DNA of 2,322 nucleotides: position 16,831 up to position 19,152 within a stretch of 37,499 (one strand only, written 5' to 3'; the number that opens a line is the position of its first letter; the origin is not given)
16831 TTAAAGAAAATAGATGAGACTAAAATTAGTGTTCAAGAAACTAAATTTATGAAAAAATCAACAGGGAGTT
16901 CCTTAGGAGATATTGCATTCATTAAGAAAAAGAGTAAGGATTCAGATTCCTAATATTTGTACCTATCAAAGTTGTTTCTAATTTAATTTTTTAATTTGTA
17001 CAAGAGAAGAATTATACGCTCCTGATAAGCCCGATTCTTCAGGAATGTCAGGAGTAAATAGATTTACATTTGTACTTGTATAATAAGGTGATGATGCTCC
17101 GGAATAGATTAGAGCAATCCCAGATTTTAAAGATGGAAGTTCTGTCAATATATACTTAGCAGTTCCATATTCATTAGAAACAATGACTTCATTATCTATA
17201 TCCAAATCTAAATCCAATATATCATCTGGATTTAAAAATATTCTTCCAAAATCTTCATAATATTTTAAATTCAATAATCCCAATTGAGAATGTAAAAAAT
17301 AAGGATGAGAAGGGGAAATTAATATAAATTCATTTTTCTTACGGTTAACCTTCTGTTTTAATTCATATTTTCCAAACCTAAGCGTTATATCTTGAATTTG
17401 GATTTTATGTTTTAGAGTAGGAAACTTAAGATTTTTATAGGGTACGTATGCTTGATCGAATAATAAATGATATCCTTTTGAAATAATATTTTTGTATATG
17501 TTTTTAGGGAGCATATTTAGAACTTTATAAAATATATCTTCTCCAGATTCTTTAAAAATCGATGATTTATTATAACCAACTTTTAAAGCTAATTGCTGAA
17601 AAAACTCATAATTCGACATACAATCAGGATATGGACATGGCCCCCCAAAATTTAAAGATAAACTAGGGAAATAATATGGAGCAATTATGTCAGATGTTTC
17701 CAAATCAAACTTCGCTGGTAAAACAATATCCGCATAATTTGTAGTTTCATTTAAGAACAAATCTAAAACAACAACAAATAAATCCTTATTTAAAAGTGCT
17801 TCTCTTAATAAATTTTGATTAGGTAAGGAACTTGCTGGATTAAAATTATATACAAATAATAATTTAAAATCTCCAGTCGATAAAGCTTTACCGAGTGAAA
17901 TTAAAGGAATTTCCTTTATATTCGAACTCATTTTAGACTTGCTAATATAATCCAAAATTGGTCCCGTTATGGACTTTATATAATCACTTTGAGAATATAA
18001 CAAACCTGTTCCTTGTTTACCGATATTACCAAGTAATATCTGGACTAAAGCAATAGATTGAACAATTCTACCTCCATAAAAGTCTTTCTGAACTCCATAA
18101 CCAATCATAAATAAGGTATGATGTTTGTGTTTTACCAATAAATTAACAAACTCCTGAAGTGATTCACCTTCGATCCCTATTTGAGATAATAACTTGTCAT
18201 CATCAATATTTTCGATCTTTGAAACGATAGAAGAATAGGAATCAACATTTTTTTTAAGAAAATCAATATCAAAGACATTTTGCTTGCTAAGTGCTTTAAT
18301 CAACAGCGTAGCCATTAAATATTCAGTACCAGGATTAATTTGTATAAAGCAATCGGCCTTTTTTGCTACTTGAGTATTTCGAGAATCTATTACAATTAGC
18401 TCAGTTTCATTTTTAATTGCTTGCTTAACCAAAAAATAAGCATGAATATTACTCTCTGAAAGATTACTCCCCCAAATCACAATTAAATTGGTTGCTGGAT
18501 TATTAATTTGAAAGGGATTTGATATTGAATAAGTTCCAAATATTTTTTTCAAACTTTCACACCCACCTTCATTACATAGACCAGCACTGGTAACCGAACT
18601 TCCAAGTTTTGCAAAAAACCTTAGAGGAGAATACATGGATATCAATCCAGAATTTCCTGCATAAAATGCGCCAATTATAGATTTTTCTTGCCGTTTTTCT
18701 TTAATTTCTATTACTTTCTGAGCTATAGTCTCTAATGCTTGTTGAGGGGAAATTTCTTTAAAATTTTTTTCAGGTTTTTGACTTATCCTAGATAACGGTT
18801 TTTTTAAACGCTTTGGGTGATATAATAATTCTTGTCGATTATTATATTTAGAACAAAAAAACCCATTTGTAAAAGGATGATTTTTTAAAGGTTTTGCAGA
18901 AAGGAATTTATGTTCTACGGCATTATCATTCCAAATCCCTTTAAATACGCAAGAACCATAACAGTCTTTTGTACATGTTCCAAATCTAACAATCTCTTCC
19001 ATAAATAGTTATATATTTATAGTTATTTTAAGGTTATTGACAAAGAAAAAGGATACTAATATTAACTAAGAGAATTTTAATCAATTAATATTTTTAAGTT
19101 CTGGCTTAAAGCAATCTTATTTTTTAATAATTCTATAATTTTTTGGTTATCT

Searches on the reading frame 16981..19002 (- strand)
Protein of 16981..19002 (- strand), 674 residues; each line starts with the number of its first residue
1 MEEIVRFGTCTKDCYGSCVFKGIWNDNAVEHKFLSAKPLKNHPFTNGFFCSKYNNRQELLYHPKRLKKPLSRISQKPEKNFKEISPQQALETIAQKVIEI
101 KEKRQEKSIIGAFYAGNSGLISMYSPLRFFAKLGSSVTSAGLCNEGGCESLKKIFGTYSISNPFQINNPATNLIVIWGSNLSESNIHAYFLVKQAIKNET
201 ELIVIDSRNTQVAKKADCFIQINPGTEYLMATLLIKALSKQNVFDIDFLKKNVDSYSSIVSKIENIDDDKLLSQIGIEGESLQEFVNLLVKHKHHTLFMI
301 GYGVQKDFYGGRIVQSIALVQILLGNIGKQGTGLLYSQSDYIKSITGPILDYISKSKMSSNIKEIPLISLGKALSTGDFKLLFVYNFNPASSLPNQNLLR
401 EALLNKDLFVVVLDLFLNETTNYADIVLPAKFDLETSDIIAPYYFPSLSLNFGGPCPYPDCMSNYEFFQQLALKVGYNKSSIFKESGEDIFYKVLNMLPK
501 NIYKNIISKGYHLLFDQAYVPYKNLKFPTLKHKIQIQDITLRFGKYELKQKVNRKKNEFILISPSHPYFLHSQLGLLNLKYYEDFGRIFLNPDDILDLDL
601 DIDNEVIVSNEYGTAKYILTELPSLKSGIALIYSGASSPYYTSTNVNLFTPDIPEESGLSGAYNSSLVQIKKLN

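Call 51: search_protein_families(library=pfam, proteins=[window:16981-19002:-], max_evalue=0.001)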
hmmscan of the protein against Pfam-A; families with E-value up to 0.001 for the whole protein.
window:16981-19002:- (674 aa): 2 families
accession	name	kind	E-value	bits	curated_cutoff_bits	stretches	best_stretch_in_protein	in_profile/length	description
PF00384.28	Molybdopterin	-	1.3e-32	113.6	24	1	65-439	1-319/353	Molybdopterin oxidoreductase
PF01568.27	Molydop_binding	-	2.3e-07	31.3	26.8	1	559-660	1-103/110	Molydopterin dinucleotide binding domain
